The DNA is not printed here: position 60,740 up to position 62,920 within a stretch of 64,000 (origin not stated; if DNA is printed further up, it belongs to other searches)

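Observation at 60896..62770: Transglutaminase-like domain preceded by thrombospondin type-3-like calcium-binding repeats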

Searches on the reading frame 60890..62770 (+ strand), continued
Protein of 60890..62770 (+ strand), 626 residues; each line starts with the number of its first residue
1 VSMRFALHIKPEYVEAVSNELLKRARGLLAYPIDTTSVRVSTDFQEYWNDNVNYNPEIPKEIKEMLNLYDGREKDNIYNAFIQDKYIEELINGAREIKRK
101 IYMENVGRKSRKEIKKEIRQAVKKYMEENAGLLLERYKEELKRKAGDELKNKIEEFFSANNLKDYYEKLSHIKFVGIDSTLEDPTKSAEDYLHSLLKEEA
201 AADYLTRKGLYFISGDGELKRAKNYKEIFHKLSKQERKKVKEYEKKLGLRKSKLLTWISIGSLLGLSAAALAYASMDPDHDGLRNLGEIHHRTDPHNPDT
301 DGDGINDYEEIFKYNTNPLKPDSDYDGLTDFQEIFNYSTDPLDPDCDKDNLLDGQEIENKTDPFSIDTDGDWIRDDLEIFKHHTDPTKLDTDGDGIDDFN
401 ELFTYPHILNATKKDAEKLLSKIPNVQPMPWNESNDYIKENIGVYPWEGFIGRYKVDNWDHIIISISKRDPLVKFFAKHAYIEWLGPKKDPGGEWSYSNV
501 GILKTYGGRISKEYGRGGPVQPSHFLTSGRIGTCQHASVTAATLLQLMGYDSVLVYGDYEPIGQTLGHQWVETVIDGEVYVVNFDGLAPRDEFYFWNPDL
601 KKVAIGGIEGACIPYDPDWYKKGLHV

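Call 27: find_related_loci(query=window:60896-62770:+, collection=genome_contigs, flank=10000)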
Query window:60896-62770:+ (624 aa) in genome_contigs; peptide patterns used: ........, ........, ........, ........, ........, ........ (x = any residue, [..] = any of these).
101 stretches matched a pattern, but none encodes a relative of the query by tblastn (E <= 1e-3).
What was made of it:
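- Tried and rejected: A scan with the protein itself found nothing, so the genome is not among the species representatives (call 27).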

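Call 59: search_protein_families(library=phrogs, proteins=[window:60896-62767:+], max_evalue=0.01)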
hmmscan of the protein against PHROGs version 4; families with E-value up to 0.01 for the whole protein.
window:60896-62767:+ (624 aa): 0 families

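Call 60: search_protein_families(library=padloc, proteins=[window:60896-62767:+], max_evalue=0.01)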
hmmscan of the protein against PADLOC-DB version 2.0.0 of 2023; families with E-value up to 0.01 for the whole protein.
window:60896-62767:+ (624 aa): 0 families
